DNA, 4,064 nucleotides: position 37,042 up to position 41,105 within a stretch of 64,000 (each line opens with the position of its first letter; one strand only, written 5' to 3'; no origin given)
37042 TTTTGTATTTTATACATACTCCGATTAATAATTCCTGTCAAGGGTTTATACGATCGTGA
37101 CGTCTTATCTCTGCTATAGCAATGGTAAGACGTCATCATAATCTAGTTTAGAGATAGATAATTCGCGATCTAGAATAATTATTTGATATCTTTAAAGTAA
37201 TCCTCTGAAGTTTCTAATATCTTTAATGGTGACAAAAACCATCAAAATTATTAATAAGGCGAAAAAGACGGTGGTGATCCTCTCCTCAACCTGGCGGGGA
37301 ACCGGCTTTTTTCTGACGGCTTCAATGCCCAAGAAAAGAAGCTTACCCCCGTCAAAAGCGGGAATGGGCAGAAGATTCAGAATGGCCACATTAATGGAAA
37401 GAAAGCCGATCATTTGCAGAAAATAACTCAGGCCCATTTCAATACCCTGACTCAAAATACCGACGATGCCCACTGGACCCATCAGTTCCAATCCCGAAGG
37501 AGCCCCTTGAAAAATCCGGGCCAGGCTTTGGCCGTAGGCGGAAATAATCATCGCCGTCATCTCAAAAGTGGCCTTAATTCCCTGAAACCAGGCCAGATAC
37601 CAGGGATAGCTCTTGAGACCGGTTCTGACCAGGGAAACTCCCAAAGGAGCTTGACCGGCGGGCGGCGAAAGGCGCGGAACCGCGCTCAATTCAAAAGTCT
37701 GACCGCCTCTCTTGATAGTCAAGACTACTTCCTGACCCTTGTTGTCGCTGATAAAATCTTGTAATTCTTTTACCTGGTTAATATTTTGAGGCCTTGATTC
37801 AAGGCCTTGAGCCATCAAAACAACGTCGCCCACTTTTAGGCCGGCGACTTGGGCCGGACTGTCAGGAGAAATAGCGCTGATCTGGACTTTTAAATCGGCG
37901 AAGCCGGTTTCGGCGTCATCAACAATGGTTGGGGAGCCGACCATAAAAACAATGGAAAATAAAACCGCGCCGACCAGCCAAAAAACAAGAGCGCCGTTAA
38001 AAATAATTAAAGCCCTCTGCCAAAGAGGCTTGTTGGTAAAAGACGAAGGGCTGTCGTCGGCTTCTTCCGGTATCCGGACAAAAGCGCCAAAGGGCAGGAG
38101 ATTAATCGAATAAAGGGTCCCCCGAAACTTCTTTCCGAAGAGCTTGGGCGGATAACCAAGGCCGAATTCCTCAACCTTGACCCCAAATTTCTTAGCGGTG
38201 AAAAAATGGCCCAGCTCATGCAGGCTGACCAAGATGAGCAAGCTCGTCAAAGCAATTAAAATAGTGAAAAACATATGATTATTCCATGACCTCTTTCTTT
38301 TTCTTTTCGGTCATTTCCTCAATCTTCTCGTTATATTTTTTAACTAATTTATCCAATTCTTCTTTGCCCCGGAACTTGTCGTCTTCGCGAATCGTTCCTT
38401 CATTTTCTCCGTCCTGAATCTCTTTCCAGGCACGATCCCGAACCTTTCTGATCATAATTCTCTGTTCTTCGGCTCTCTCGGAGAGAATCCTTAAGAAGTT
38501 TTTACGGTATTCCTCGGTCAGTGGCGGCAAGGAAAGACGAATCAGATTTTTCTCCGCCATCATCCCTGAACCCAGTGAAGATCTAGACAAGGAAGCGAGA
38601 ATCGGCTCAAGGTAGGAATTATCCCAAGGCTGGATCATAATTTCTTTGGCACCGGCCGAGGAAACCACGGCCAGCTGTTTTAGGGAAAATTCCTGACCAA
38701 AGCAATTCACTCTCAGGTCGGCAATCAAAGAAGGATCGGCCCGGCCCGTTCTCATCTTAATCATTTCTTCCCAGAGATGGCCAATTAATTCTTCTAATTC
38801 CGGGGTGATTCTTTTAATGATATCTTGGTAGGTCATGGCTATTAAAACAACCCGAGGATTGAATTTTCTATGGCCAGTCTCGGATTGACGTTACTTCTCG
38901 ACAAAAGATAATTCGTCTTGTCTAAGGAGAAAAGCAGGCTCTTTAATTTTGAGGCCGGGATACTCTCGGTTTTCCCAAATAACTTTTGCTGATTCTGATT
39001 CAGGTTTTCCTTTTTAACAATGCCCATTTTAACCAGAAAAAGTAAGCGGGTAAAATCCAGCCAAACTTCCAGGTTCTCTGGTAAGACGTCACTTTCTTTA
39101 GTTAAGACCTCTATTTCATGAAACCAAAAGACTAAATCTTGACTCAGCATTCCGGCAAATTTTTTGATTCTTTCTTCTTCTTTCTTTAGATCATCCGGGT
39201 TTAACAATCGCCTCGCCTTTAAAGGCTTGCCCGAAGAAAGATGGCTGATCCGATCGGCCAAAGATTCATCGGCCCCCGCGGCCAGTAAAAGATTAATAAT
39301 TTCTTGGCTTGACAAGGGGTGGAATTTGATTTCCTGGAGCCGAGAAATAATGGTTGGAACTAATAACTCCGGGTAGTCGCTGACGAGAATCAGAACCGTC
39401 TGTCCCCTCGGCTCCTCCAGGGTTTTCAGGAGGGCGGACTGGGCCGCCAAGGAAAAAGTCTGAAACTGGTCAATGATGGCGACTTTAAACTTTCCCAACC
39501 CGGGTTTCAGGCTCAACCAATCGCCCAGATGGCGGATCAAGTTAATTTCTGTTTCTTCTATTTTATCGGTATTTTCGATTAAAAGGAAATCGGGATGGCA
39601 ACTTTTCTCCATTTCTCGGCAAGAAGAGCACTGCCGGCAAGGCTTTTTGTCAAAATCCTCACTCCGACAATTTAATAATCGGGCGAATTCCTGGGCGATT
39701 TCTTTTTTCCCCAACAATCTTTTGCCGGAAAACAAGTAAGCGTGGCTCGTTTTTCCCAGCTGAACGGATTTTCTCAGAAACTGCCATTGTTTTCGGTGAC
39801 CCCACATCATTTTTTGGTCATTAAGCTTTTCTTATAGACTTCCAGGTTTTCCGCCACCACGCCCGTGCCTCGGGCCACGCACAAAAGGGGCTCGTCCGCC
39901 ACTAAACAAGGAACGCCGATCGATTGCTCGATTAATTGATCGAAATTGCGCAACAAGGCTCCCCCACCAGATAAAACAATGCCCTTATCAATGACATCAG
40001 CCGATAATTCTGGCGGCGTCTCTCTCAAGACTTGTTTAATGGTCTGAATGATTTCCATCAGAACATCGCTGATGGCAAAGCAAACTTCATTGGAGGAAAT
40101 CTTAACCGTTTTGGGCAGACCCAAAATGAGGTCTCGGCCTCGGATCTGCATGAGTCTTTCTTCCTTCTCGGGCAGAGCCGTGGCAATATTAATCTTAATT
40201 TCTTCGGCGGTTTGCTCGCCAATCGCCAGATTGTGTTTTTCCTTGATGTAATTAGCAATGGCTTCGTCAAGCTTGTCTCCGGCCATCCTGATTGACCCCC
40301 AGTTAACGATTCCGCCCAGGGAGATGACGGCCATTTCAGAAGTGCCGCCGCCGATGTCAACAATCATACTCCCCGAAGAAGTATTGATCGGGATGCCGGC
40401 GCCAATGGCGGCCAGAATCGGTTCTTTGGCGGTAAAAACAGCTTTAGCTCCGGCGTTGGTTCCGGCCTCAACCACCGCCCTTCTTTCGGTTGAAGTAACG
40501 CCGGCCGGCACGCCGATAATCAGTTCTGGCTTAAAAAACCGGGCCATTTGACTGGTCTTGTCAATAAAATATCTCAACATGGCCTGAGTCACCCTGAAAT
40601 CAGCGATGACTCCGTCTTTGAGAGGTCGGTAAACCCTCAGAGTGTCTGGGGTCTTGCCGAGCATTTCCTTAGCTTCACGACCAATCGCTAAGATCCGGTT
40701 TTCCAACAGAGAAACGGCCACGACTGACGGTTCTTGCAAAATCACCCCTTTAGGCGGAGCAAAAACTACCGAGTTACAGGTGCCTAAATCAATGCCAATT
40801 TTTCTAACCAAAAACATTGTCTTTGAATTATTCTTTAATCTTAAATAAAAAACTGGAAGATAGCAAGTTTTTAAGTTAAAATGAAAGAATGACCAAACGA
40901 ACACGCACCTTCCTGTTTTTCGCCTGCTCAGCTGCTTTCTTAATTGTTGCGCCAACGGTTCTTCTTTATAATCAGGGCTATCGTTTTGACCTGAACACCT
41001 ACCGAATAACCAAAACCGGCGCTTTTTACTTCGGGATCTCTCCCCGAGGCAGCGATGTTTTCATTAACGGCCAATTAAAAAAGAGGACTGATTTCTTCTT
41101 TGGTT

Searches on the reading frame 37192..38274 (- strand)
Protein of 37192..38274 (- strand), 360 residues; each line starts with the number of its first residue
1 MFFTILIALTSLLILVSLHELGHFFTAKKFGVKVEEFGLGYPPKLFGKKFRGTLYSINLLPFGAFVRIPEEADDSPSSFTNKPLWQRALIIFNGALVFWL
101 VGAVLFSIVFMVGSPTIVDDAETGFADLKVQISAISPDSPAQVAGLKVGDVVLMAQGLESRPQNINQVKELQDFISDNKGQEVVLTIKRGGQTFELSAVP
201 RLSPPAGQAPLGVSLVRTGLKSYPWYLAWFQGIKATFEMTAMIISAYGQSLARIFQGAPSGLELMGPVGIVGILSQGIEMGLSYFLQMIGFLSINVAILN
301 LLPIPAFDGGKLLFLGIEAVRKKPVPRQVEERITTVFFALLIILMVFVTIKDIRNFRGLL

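Call 6: search_protein_families(library=ncbifam, proteins=[window:37192-38274:-])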
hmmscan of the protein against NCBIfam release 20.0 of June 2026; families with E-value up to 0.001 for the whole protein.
window:37192-38274:- (360 aa): 8 families
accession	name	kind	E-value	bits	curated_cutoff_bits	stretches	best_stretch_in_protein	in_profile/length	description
TIGR00054.1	TIGR00054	equivalog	2.8e-68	230.7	147.55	2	130-355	204-418/421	RIP metalloprotease RseP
NF008046.0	PRK10779.1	equivalog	2.9e-41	142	477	2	128-352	222-446/450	sigma E protease regulator RseP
TIGR02037.1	degP_htrA_DO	subfamily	4.1e-07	29.3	416.2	1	132-197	263-324/434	Do family serine endopeptidase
NF040960.1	MamE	equivalog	3.7e-06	25.8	800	1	126-210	465-542/659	magnetosome formation protease MamE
TIGR02860.1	spore_IV_B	equivalog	4.1e-06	26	305.25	1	124-197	111-177/402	SpoIVB peptidase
NF041521.1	HhoA_HhoB_HtrA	equivalog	7.1e-06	25.5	450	1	130-198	265-329/335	HhoA/HhoB/HtrA family serine endopeptidase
TIGR02038.1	protease_degS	equivalog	0.00016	21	422.95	1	130-197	280-343/351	outer membrane-stress sensor serine endopeptidase DegS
TIGR00225.1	prc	subfamily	0.00031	19.9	218.6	1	127-195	61-126/335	C-terminal processing peptidase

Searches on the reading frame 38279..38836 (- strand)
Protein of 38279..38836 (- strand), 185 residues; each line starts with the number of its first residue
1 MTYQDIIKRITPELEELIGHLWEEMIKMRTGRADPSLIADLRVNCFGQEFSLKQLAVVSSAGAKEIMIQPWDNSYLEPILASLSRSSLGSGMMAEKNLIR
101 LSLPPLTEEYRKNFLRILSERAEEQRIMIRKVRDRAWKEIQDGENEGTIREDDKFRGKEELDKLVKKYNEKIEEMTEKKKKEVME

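Call 6: search_protein_families(library=ncbifam, proteins=[window:38279-38836:-])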
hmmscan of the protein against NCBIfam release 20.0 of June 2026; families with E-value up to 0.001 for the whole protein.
window:38279-38836:- (185 aa): 1 family
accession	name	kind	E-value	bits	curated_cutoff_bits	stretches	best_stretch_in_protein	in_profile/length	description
TIGR00496.1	frr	equivalog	1.3e-37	129.1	149.1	1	17-185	7-175/176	ribosome recycling factor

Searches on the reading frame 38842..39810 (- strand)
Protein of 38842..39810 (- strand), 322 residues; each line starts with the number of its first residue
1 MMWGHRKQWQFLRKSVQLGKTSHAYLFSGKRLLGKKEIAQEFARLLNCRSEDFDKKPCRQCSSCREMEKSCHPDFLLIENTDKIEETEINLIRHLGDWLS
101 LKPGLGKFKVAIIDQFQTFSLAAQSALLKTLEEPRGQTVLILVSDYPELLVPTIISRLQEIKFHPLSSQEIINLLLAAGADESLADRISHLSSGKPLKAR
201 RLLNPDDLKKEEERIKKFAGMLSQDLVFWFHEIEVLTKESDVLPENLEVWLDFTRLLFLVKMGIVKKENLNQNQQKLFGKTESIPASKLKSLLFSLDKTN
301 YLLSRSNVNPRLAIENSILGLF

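Call 6: search_protein_families(library=ncbifam, proteins=[window:38842-39810:-])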
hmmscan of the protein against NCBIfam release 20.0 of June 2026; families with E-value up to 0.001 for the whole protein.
window:38842-39810:- (322 aa): 60 families (the best 25 are shown)
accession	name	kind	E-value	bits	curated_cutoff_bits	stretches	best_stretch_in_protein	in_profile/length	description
TIGR00678.1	holB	equivalog_domain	2.9e-47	160.7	180.6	1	9-199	1-188/188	DNA polymerase III subunit delta'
NF004310.0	PRK05707.1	equivalog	1.8e-42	145.9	280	1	5-319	8-319/328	DNA polymerase III subunit delta'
NF005972.1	PRK08058.1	equivalog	3.1e-41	141.6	340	1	10-321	15-326/328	DNA polymerase III subunit delta'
TIGR02397.1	dnaX_nterm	equivalog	9.4e-41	140.2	250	1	3-177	17-187/355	DNA polymerase III subunit gamma/tau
NF011514.0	PRK14953.1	equivalog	2.3e-35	122.4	536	1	8-183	24-195/488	DNA polymerase III subunits gamma and tau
NF011524.0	PRK14963.1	equivalog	9.1e-35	120.8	601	1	11-175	25-184/647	DNA polymerase III subunits gamma and tau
NF004046.1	PRK05563.1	equivalog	6.1e-34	117.8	400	1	10-175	25-186/567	DNA polymerase III subunit gamma/tau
NF011523.0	PRK14962.1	equivalog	2e-33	115.9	576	1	11-183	25-193/474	DNA polymerase III subunits gamma and tau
NF005638.0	PRK07399.1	subfamily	6.7e-31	107.5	230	2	86-199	106-220/317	DNA polymerase III subunit delta'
NF005173.0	PRK06647.1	equivalog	2.3e-30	106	623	1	12-182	28-194/568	DNA polymerase III subunits gamma and tau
NF011522.0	PRK14961.1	equivalog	1.2e-29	103.3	562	1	12-177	28-189/363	DNA polymerase III subunits gamma and tau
NF011510.0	PRK14948.1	equivalog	3.3e-29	102.1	593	1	12-183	30-199/640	DNA polymerase III subunit gamma/tau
NF011512.0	PRK14950.1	equivalog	3.8e-29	102.3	593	1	10-182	26-195/585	DNA polymerase III subunits gamma and tau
NF005362.0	PRK06871.1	equivalog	4e-29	101.8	456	1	7-222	10-224/327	DNA polymerase III subunit delta'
NF004962.0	PRK06305.1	equivalog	5.5e-29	101.7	559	1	11-180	28-194/465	DNA polymerase III subunits gamma and tau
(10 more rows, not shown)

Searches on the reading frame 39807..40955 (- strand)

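Call 34: search_protein_families(library=pfam, max_evalue=0.00001, proteins=[window:39807-40955:-])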
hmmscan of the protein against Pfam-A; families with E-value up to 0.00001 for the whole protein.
window:39807-40955:- (382 aa): 4 families
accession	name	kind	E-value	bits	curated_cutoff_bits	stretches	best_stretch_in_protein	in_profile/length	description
PF06723.19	MreB_Mbl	-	6.5e-134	446.3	27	1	52-374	3-325/327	MreB/Mbl protein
PF00022.25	Actin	-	1.4e-11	44.1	27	1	89-241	46-191/410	Actin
PF14450.12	FtsA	-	4e-11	43.8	31.8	1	198-352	2-109/127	Cell division protein FtsA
PF00012.26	HSP70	-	2.2e-09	36.5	20.6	1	144-368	135-372/599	Hsp70 protein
